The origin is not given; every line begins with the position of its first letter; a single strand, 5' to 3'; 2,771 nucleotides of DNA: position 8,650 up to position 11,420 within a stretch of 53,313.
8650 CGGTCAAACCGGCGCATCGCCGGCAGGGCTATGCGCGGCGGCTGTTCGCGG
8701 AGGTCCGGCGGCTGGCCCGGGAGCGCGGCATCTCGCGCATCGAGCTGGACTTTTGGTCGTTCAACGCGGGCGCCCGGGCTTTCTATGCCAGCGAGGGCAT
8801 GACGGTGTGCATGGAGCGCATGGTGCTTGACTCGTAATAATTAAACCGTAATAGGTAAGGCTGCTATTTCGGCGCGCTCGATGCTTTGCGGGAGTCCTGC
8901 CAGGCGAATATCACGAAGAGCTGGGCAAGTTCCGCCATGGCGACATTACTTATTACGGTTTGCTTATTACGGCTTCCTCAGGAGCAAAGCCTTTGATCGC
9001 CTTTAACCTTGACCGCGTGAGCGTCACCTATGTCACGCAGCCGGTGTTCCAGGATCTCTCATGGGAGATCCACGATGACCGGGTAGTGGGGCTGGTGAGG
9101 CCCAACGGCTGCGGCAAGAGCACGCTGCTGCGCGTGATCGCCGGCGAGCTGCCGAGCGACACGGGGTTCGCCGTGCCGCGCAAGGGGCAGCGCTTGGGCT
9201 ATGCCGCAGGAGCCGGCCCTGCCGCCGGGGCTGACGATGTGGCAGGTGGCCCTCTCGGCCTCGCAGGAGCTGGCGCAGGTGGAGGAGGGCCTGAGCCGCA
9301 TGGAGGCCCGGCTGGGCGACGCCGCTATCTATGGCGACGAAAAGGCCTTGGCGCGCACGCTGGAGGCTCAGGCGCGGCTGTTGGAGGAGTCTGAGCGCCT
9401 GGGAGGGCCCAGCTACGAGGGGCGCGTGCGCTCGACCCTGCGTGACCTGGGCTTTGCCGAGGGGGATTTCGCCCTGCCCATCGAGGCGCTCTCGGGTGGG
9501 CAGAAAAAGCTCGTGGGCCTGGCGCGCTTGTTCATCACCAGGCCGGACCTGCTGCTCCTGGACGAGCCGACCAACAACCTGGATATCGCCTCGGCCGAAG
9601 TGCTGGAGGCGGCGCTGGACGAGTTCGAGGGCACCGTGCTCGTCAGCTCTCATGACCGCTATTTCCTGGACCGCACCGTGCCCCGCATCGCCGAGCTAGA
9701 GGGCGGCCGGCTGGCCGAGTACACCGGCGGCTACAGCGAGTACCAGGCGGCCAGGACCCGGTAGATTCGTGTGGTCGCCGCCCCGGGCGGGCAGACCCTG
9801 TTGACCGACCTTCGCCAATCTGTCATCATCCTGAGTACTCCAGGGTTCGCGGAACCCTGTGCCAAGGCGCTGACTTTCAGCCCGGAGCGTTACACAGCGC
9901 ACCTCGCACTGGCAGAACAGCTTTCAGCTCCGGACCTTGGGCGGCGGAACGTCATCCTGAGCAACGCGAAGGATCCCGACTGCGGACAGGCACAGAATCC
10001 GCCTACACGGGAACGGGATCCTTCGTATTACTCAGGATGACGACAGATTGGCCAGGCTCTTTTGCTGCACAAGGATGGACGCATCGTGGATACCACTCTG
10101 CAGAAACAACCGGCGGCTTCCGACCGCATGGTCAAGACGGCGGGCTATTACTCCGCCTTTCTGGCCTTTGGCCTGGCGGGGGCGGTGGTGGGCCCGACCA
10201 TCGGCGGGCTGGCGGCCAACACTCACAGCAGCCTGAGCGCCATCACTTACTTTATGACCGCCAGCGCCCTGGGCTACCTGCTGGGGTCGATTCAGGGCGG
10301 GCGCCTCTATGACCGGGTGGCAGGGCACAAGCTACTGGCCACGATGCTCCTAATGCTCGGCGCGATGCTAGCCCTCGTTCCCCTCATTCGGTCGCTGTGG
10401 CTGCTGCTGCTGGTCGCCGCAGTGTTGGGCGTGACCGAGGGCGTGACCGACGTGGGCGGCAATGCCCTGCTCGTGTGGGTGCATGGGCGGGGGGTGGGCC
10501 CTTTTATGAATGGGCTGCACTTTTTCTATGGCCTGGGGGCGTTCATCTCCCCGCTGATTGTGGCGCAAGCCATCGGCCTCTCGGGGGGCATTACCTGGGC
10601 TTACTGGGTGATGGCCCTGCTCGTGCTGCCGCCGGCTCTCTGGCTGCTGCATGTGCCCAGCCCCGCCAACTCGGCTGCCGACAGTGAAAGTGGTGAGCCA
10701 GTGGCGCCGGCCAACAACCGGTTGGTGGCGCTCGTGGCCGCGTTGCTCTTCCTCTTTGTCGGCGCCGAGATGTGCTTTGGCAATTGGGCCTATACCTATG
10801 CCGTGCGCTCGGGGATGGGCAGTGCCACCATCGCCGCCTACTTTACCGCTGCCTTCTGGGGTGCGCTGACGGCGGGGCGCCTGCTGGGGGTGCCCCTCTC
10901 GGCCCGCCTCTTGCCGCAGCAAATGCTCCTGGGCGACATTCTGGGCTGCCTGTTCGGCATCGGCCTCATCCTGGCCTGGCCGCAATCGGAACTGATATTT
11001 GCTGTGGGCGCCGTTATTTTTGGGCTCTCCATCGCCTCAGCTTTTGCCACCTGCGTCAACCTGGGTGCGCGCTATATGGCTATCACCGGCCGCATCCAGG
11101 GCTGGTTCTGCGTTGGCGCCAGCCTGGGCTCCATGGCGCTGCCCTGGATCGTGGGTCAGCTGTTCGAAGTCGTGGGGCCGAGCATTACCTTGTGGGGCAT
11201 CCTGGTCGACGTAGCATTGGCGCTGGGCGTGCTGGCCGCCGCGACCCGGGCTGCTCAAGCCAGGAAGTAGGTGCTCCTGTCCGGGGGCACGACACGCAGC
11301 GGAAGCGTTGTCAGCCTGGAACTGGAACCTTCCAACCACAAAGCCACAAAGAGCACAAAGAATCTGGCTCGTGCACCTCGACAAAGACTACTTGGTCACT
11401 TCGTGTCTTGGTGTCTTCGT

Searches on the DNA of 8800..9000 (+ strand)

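Call 42: search_rna_families(source=window, start=8800, end=9000, threshold=evalue, max_evalue=1)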
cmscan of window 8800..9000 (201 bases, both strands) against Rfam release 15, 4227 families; matches with E-value up to 1: 1.
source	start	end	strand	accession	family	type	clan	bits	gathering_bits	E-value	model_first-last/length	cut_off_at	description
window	8976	8990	-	RF01151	snoU82P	Gene; snRNA; snoRNA; CD-box;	-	11.4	42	0.95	41-55/55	no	Small nucleolar RNA U82P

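Call 55: search_dna_similar(query=window:8832-8972:+, collection=plasmids, mode=distant, max_evalue=0.01, max_rows=10)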
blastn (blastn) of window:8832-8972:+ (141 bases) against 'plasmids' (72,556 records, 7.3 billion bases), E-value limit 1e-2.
No match.

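Call 56: search_dna_similar(query=window:8832-8972:+, collection=phages, mode=distant, max_evalue=0.01, max_rows=10)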
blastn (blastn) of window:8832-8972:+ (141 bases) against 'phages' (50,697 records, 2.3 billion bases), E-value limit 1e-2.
No match.
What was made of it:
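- Tried and rejected: blastn of a copy against plasmid and phage collections: no match (calls 55, 56).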

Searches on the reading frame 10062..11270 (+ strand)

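Call 72: search_protein_families(library=pfam, proteins=[window:10062-11270:+], max_evalue=0.00001)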
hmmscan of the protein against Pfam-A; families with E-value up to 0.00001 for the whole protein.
window:10062-11270:+ (402 aa): 1 family
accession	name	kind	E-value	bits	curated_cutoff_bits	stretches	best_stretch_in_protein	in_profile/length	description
PF07690.21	MFS_1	-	1.4e-21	77.3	33.4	1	32-360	4-346/347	Major Facilitator Superfamily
